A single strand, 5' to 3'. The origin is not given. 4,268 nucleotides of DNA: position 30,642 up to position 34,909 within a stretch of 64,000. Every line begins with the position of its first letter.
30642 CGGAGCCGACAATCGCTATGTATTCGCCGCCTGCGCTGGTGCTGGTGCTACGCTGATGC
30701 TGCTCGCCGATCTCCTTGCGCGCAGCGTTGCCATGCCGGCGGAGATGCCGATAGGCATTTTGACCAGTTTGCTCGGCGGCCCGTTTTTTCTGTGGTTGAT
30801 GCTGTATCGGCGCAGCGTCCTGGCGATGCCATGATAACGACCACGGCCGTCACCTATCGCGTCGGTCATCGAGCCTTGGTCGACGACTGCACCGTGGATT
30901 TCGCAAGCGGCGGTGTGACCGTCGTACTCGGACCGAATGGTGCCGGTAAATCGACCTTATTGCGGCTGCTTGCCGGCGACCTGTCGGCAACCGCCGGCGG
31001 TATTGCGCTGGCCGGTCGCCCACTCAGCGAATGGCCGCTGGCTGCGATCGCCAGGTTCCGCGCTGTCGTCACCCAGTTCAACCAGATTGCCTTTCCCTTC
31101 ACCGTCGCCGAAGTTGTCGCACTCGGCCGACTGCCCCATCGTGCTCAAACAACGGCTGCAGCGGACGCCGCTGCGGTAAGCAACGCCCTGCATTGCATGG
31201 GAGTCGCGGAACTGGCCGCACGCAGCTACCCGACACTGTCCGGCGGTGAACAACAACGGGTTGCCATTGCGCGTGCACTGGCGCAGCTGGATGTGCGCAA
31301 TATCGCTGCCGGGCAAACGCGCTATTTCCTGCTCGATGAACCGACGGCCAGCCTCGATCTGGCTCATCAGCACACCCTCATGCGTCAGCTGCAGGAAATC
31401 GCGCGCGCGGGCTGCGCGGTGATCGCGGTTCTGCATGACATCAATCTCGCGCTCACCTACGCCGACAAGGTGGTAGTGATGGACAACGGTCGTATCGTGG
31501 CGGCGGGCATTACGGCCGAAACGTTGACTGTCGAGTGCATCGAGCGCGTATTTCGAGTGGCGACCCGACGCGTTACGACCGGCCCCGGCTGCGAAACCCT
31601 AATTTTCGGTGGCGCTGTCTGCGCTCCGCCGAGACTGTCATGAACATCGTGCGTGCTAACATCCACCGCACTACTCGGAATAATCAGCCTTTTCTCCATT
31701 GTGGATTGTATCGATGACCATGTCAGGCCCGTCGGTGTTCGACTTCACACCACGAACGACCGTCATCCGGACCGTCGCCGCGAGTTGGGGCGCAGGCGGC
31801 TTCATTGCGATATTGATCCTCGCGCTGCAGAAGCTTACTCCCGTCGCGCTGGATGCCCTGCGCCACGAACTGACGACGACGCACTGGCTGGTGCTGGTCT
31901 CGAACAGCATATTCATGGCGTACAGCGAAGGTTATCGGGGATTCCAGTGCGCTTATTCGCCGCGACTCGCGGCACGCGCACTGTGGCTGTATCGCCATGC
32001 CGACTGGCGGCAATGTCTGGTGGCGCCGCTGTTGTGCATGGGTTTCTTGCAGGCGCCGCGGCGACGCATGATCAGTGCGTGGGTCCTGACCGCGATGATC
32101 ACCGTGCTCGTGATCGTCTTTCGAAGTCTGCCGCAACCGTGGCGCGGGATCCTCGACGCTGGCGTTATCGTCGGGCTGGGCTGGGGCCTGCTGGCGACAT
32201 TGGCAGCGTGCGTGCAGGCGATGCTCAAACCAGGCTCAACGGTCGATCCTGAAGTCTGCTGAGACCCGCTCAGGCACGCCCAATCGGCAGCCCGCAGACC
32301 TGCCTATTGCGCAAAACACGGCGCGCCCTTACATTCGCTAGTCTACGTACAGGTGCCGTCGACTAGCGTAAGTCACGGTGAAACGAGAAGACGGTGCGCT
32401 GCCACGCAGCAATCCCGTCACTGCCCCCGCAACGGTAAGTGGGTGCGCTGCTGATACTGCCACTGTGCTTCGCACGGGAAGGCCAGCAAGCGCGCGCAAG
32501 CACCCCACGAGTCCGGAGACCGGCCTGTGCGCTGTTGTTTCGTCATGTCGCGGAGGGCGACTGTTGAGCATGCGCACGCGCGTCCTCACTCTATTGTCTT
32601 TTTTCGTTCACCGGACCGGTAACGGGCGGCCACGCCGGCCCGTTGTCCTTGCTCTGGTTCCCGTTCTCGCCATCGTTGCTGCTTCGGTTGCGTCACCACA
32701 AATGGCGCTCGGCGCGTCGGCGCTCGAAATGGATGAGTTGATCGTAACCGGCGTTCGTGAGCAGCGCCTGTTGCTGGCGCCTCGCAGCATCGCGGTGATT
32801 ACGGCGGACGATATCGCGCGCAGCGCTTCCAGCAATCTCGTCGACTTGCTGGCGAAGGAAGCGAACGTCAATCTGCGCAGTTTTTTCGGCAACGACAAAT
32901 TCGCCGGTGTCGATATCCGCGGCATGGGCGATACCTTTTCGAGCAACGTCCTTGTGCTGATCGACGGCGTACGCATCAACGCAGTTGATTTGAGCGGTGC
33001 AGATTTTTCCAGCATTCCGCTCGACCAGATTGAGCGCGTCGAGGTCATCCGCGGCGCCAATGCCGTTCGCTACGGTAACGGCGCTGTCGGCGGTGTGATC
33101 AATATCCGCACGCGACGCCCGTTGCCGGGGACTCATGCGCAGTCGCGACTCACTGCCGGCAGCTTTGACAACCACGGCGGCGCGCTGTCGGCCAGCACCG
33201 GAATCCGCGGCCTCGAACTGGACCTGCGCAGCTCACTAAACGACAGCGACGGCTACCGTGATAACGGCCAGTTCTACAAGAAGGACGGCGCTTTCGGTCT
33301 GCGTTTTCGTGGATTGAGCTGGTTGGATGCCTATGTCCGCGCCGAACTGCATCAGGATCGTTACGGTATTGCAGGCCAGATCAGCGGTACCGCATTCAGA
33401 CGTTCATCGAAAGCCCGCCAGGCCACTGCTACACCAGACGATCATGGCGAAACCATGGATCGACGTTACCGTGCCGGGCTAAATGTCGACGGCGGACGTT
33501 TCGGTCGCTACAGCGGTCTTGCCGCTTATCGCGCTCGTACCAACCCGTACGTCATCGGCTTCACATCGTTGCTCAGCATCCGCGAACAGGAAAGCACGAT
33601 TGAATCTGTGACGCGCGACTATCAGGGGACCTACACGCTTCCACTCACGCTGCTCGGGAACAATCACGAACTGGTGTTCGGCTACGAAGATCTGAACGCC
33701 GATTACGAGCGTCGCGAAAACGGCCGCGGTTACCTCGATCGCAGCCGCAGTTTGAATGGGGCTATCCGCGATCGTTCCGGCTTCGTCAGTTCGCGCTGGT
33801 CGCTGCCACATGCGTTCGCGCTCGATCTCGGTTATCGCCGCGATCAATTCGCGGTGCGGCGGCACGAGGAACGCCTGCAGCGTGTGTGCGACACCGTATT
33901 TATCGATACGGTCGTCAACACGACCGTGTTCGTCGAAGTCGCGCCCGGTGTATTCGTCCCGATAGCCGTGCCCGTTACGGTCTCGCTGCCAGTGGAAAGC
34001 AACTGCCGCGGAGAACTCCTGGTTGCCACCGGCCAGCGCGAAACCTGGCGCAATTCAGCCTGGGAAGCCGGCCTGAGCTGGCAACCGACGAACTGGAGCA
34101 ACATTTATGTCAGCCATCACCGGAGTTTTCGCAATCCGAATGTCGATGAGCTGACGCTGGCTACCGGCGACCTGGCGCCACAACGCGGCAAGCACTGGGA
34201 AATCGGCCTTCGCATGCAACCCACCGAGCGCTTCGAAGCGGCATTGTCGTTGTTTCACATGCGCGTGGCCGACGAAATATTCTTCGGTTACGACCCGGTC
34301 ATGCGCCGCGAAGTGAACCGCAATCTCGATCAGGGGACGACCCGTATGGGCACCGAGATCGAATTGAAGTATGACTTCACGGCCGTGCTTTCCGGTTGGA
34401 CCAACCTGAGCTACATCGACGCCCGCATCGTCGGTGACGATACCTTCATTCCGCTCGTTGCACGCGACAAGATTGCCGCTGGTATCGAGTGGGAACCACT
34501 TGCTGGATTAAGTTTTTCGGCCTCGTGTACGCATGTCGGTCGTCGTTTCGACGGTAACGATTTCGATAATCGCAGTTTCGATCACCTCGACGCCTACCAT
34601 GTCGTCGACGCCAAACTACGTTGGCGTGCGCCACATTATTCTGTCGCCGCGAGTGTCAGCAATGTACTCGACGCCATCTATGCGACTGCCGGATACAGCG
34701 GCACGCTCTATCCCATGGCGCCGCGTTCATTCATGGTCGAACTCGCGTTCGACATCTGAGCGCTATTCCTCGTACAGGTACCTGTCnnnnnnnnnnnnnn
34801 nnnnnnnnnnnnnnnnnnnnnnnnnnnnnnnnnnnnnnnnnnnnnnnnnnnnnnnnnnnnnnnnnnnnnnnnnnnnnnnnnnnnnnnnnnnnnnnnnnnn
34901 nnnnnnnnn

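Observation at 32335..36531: Cobalamin riboswitch driving a BtuB-like receptor plus two surface-tagged accessory proteins (one DUF4465-like): a Bacteroidetes-style B12-capture module in a proteobacterium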

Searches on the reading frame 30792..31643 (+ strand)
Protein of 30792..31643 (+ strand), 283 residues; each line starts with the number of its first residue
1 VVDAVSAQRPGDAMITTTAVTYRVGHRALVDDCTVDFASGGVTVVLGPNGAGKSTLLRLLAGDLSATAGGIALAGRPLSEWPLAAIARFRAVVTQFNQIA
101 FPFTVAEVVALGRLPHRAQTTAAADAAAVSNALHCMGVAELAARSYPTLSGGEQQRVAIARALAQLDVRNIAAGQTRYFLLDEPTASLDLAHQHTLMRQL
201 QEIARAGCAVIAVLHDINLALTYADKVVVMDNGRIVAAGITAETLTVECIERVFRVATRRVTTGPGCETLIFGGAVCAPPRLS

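Call 26: search_protein_families(library=ncbifam, proteins=[window:30792-31643:+], max_evalue=0.00001)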
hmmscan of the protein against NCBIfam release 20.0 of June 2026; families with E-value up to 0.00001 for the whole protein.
window:30792-31643:+ (283 aa): 184 families (the best 25 are shown)
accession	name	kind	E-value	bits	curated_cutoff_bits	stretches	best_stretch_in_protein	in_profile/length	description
NF010068.0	PRK13548.1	equivalog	3.9e-87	291.7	261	1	12-259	3-245/261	heme ABC transporter ATP-binding protein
TIGR03873.1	F420-0_ABC_ATP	hypoth_equivalog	1.4e-66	224.3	372.4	1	17-262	4-242/256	putative F420-0 ABC transporter ATP-binding protein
NF010067.0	PRK13547.1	equivalog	9.5e-64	215.3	374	1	14-270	1-268/272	heme ABC transporter ATP-binding protein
NF007082.0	PRK09536.1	equivalog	4.3e-58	197.3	537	1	14-268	3-249/402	corrinoid ABC transporter ATPase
NF008409.0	PRK11231.1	equivalog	2e-49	168.2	375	1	15-259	3-240/255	Fe(3+) dicitrate ABC transporter ATP-binding protein FecE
NF052485.1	sider_ATP_EitC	equivalog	2.3e-49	168.1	485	1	15-259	3-237/251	siderophore ABC transporter ATP-binding protein EitC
NF002981.0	PRK03695.1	equivalog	2.4e-46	158.1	281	1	34-263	20-243/253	vitamin B12 ABC transporter ATP-binding protein BtuD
NF007863.0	PRK10575.1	equivalog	9.2e-46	156.3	433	1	12-256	9-247/265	Fe3+-hydroxamate ABC transporter ATP-binding protein FhuC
NF007606.0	PRK10253.1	equivalog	4.7e-43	147.5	497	1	18-256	11-243/266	iron-enterobactin ABC transporter ATP-binding protein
NF053840.1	MnTportMntADein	equivalog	2.9e-37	128.5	400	1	14-257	1-232/240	manganese ABC transporter ATP-binding protein MntA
NF040873.1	AztA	equivalog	2e-35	122.1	220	1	26-225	4-187/191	zinc ABC transporter ATP-binding protein AztA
TIGR02315.1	ABC_phnC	equivalog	3.6e-35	121.5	266.1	1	19-254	8-242/243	phosphonate ABC transporter ATP-binding protein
TIGR03265.1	PhnT2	equivalog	5.9e-34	117.8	457.7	1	15-242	5-220/353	putative 2-aminoethylphosphonate ABC transporter ATP-binding protein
TIGR02673.1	FtsE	equivalog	2e-33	115.9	264.85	1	19-234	8-214/214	cell division ATP-binding protein FtsE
NF006987.0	PRK09452.1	equivalog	1.2e-32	113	482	1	11-240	14-231/378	spermidine/putrescine ABC transporter ATP-binding protein PotA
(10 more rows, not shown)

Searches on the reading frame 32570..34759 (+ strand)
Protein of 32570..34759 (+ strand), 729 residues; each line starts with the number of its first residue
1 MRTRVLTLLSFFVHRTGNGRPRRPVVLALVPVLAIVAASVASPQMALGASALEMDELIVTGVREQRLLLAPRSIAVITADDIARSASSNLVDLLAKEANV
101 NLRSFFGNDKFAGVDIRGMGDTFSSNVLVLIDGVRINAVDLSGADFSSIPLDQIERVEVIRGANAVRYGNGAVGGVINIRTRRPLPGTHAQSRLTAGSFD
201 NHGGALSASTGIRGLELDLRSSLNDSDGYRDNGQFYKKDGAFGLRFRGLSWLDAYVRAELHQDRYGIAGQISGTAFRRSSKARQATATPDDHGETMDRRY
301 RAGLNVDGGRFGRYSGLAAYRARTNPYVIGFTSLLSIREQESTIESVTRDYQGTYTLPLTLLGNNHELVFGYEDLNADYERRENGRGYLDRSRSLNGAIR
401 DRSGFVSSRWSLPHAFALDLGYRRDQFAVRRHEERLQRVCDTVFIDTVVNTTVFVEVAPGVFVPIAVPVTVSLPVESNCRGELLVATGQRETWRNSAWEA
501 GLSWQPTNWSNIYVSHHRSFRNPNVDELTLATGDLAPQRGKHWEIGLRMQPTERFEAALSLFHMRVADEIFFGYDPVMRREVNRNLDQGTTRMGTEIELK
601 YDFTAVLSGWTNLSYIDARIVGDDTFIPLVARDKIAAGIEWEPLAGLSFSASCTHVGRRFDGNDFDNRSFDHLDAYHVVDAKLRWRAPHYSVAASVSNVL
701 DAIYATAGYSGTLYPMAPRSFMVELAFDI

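Call 4: search_protein_families(library=pfam, proteins=[window:32570-34759:+], max_evalue=0.01)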
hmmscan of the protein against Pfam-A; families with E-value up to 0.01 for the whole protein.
window:32570-34759:+ (729 aa): 2 families
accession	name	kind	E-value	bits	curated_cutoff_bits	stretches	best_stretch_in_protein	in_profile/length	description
PF00593.30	TonB_dep_Rec_b-barrel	-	1.3e-39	137.8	27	1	238-699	11-436/436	TonB dependent receptor-like, beta-barrel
PF07715.20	Plug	-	1.2e-25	90.5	23.9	1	70-176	5-107/107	TonB-dependent Receptor Plug Domain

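Call 5: search_protein_families(library=ncbifam, proteins=[window:32570-34759:+], max_evalue=0.01)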
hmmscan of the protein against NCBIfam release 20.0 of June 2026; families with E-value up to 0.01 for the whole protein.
window:32570-34759:+ (729 aa): 34 families (the best 25 are shown)
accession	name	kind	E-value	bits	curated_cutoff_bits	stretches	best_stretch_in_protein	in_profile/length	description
TIGR01783.1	TonB-siderophor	subfamily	8.5e-46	156.8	223.5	2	71-231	3-164/649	TonB-dependent siderophore receptor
TIGR01779.1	TonB-B12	equivalog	2.1e-42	145.5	599.7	2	33-211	6-185/614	TonB-dependent vitamin B12 receptor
TIGR01786.1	TonB-hemlactrns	subfamily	7e-41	140.4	323.75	2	63-184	9-136/719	TonB-dependent hemoglobin/transferrin/lactoferrin family receptor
TIGR01785.1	TonB-hemin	subfamily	1.8e-37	129.1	316.85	2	54-184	1-131/677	TonB-dependent heme/hemoglobin receptor family protein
NF007926.1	PRK10641.1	equivalog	4e-37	128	836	2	39-229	12-200/617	TonB-dependent vitamin B12 receptor BtuB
NF010048.1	PRK13524.1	subfamily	3.5e-25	88.6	493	1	42-193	28-187/744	FepA family TonB-dependent siderophore receptor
NF053590.1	TonB_dep_TOL0244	equivalog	3.1e-24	85.5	645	1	55-198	11-156/604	TOL_0244 family TonB-dependent receptor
NF007478.2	PRK10064.1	equivalog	2.4e-23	82.3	745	1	34-183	13-159/663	catecholate siderophore receptor CirA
NF010051.0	PRK13528.1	subfamily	3.5e-23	81.8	583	1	33-191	12-181/727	FepA family TonB-dependent siderophore receptor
NF010010.0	PRK13483.1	equivalog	5.8e-21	74.1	927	1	30-183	9-164/660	ligand-gated channel protein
NF049946.1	TonB_dep_CU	exception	1.1e-20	73.6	700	2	50-240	38-232/683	TonB-dependent receptor, CU motif-type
NF049945.1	TonB_dep_FCYXU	equivalog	6.2e-18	64.8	825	1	29-431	11-412/697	TonB-dependent receptor, FCYXU motif-type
NF010038.0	PRK13513.1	equivalog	3.3e-16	59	942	1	35-184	14-167/659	ligand-gated channel protein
NF007465.0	PRK10044.1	equivalog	5.9e-16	57.8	803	2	67-188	76-193/726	ferrichrome porin FhuA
NF038079.1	TonB_sider_MxcH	equivalog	1.1e-15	56.8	925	1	54-209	115-266/792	TonB-dependent siderophore myxochelin receptor MxcH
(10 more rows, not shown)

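Call 32: search_solved_structures(query=window:32570-34759:+, max_evalue=1e-10)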
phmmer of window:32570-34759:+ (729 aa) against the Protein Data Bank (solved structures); distinct sequences matched with E-value up to 1e-10: 30.
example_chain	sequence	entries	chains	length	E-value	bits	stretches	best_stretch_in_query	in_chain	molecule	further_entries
1nqf_A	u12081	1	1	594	3.8e-28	101.8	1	55-205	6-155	Vitamin B12 receptor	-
3rgm_A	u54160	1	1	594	1.4e-27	100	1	55-205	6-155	Vitamin B12 transporter BtuB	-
1nqe_A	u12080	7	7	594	2e-27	99.4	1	55-205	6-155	Vitamin B12 receptor | Vitamin B12 transporter btuB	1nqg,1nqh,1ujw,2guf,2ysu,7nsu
2gsk_A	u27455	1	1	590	2.7e-27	99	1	55-205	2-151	Vitamin B12 transporter btuB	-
3m8b_A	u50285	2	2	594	3.2e-27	98.7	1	66-205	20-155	Vitamin B12 transporter btuB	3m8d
3rgn_A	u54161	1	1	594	3.1e-26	95.5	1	55-205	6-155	Vitamin B12 transporter BtuB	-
2hdf_A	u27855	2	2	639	8.5e-21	77.5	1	58-183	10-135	Colicin I receptor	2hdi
9nn6_A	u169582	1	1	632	1.1e-20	77.2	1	61-183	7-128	Colicin I receptor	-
5m9b_A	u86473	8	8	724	1.1e-17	67.2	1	49-239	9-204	Ferric enterobactin receptor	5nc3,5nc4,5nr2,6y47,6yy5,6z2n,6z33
5mzs_A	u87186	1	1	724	1.1e-17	67.2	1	49-239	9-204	Ferric enterobactin receptor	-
6q5e_A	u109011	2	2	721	1.2e-17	67.2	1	50-239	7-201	Ferric enterobactin receptor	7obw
5out_A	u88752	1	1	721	1.2e-17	67.2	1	50-239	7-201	Ferric enterobactin receptor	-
6i2j_A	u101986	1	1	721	1.2e-17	67.2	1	50-239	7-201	Ferric enterobactin receptor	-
6r1f_A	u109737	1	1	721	1.2e-17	67.2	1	50-239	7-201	Ferric enterobactin receptor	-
5fp2_A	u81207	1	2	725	2e-15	59.7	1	50-187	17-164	FERRIC ENTEROBACTIN RECEPTOR PIRA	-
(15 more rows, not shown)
